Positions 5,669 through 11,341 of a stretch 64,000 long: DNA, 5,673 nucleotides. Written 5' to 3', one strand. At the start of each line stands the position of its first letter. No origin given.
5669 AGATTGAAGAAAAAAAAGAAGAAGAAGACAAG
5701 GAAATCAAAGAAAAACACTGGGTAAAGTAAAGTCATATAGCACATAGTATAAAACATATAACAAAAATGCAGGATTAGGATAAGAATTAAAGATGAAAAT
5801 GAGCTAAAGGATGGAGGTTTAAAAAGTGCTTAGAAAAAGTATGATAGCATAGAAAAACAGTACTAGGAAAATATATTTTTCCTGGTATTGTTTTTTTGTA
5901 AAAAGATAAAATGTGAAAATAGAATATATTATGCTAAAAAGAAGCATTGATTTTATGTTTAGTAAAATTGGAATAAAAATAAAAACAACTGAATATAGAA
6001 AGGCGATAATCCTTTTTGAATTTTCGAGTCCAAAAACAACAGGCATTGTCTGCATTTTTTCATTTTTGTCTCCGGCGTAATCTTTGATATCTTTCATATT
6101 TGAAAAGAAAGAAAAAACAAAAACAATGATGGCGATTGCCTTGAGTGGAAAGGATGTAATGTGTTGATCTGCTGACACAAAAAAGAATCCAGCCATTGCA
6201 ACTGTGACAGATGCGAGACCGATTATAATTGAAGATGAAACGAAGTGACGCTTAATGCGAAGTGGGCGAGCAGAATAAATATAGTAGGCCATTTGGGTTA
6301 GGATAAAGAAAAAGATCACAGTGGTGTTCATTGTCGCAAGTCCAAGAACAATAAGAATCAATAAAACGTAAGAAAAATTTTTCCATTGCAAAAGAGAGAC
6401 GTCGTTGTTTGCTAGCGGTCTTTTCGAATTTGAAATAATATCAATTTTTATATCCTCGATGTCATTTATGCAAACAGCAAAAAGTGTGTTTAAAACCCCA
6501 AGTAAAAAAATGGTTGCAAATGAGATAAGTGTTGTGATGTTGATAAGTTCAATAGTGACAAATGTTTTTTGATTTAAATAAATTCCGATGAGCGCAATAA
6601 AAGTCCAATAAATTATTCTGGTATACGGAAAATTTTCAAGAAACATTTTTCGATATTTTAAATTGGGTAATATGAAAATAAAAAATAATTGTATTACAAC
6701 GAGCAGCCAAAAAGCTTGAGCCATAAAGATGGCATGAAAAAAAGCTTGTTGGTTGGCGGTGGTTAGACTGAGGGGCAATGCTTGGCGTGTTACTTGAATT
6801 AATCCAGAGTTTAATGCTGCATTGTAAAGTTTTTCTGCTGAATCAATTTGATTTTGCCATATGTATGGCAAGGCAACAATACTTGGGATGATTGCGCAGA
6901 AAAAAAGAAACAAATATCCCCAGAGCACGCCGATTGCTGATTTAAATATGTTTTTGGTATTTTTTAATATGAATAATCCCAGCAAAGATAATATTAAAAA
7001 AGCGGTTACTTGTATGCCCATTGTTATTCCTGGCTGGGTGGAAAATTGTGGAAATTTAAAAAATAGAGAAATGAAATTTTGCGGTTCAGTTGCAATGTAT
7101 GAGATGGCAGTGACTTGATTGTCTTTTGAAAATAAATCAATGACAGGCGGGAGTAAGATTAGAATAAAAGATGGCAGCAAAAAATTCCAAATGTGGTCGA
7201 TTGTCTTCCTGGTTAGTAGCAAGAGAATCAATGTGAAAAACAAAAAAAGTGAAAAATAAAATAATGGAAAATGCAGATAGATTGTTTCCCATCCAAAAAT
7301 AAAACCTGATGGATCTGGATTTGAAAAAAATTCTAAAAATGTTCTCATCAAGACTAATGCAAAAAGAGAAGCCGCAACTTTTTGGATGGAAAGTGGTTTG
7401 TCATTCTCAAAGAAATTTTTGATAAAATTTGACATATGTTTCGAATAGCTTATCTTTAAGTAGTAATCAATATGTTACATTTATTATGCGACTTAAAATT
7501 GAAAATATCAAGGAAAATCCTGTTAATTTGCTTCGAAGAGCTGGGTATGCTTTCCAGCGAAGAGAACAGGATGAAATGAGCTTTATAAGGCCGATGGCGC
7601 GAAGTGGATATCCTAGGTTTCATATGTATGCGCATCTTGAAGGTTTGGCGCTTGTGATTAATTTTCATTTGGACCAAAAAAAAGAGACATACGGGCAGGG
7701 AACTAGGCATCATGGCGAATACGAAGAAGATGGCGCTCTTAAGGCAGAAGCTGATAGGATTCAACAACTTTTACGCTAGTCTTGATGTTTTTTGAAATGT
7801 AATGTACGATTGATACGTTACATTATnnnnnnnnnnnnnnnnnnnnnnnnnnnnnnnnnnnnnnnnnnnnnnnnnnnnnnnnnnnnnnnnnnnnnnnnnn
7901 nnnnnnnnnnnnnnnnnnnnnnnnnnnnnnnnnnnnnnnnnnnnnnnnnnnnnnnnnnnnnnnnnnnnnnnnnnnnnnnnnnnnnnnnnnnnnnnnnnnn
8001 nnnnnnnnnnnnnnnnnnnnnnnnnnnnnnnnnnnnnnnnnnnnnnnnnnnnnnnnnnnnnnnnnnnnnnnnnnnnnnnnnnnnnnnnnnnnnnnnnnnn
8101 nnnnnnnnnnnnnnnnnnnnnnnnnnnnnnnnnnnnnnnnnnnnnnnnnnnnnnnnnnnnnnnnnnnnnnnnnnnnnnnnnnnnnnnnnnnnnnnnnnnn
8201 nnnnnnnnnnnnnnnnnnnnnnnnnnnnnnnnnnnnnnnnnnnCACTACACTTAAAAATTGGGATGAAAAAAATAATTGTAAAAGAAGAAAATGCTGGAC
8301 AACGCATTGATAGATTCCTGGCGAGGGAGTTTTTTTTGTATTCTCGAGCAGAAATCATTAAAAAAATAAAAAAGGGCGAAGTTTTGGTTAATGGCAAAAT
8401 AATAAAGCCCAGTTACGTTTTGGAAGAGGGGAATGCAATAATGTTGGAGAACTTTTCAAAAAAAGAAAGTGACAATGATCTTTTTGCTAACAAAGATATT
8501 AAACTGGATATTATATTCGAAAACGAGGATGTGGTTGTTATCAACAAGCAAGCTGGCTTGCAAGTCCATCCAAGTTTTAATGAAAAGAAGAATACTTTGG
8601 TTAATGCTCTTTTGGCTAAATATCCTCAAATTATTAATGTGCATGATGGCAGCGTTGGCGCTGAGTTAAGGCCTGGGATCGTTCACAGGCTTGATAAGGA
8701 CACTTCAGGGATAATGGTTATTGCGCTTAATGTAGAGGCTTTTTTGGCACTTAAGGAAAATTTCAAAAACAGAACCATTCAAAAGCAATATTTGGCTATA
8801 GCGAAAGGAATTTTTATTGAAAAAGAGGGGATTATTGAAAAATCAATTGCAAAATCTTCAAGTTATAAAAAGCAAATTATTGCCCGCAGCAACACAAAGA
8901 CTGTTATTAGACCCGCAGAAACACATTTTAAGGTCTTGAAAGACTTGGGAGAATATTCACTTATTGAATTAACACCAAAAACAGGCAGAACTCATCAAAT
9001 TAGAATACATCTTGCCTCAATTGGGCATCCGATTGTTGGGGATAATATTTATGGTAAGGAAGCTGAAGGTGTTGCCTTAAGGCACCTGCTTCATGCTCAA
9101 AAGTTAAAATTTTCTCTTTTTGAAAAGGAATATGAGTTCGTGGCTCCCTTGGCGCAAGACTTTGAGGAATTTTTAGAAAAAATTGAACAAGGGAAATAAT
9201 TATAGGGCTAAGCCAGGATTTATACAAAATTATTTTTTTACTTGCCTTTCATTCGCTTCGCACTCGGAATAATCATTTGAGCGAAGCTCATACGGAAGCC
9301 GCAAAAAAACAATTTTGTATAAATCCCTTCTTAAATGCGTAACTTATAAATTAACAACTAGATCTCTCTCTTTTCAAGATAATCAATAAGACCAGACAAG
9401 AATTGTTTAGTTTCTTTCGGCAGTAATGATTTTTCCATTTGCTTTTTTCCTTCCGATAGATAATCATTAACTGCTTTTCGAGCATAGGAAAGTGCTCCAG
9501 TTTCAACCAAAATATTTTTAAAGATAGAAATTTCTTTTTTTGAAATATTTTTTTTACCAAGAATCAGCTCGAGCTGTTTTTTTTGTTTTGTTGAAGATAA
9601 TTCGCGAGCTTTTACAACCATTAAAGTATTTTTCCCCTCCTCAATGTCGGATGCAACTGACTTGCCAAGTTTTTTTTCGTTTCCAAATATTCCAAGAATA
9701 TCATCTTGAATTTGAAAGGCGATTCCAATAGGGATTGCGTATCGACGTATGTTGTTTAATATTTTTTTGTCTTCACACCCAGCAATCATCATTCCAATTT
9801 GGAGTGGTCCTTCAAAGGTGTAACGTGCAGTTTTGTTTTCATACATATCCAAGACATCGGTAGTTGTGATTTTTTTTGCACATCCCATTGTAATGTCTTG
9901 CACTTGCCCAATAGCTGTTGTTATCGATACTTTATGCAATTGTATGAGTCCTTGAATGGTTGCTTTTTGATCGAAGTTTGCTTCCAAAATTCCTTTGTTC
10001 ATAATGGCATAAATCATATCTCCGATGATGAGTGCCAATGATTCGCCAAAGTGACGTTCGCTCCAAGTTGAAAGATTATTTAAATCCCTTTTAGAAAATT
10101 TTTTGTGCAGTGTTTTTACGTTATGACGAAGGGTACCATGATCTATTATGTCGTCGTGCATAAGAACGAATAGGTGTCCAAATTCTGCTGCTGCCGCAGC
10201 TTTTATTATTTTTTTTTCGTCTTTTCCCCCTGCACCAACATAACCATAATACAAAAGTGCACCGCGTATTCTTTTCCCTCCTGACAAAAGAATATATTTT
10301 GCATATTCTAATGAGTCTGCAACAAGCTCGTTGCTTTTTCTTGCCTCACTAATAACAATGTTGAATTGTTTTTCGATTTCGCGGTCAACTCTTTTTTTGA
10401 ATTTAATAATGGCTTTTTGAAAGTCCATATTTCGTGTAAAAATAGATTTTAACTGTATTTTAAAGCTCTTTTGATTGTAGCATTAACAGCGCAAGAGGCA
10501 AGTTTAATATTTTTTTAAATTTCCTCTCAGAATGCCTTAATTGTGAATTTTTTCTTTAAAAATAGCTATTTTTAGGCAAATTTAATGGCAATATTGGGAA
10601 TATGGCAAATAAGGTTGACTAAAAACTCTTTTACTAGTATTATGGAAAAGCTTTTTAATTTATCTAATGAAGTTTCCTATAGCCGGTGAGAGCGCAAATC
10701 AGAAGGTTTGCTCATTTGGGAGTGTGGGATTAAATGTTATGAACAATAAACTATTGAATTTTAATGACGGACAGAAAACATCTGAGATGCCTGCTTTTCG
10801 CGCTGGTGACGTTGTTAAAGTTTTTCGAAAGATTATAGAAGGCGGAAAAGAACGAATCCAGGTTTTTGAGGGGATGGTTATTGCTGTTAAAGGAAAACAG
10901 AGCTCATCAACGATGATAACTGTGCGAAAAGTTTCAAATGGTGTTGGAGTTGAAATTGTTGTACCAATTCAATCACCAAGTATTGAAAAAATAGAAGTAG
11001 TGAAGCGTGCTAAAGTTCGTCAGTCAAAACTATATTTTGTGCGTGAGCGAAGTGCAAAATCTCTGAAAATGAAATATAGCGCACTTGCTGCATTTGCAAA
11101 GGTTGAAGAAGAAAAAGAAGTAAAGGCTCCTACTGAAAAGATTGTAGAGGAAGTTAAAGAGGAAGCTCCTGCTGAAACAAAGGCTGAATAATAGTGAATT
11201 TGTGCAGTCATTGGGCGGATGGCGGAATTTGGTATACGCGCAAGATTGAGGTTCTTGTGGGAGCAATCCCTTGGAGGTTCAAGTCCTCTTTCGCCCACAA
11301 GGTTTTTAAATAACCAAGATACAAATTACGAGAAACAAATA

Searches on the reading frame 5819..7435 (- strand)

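Call 79: search_protein_families(library=pfam, proteins=[window:5819-7435:-], max_evalue=0.0001)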
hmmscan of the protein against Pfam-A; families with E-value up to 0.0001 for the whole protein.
window:5819-7435:- (538 aa): 1 family
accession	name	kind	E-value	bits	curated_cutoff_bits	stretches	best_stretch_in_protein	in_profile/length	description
PF01040.23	UbiA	-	6.2e-29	101.5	34.2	1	304-518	20-238/250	UbiA prenyltransferase family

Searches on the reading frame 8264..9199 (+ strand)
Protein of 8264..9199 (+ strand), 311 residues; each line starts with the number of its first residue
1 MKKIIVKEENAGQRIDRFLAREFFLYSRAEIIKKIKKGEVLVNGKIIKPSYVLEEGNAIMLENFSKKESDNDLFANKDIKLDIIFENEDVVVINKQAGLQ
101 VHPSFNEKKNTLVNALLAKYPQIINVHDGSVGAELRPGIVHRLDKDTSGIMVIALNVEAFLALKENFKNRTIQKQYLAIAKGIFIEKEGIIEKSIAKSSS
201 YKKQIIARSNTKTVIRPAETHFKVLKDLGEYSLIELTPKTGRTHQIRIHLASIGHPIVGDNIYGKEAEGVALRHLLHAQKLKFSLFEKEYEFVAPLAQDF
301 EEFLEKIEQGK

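Call 79: search_protein_families(library=pfam, proteins=[window:8264-9199:+], max_evalue=0.0001)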
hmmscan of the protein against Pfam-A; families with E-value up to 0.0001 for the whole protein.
window:8264-9199:+ (311 aa): 2 families
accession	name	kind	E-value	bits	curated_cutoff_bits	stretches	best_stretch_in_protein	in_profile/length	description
PF00849.27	PseudoU_synth_2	-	3.9e-34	118.5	26.8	1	89-252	1-152/152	RNA pseudouridylate synthase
PF01479.30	S4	-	4.1e-11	42.9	22.8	1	13-57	1-46/48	S4 domain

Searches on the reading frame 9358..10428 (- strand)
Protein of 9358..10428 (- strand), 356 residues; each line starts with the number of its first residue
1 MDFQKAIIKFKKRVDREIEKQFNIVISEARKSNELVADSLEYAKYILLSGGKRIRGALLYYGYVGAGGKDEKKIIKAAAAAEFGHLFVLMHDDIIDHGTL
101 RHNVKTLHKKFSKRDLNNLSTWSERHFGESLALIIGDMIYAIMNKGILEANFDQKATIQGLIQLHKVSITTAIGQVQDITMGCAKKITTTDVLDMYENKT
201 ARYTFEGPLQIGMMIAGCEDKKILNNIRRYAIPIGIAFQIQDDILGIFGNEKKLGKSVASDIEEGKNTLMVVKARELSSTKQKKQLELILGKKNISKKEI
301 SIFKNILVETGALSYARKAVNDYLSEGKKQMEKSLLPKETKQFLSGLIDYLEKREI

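Call 79: search_protein_families(library=pfam, proteins=[window:9358-10428:-], max_evalue=0.0001)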
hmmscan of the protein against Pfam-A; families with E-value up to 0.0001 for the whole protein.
window:9358-10428:- (356 aa): 1 family
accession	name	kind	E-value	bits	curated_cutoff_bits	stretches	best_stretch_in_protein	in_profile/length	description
PF00348.22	polyprenyl_synt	-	7.3e-52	176.5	27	1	41-300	6-244/251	Polyprenyl synthetase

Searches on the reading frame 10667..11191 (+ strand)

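Call 79: search_protein_families(library=pfam, proteins=[window:10667-11191:+], max_evalue=0.0001)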
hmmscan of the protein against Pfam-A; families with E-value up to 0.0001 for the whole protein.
window:10667-11191:+ (174 aa): 1 family
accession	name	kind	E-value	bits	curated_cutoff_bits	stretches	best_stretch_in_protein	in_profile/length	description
PF01245.26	Ribosomal_L19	-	1.5e-35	121.9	22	1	32-136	6-109/111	Ribosomal protein L19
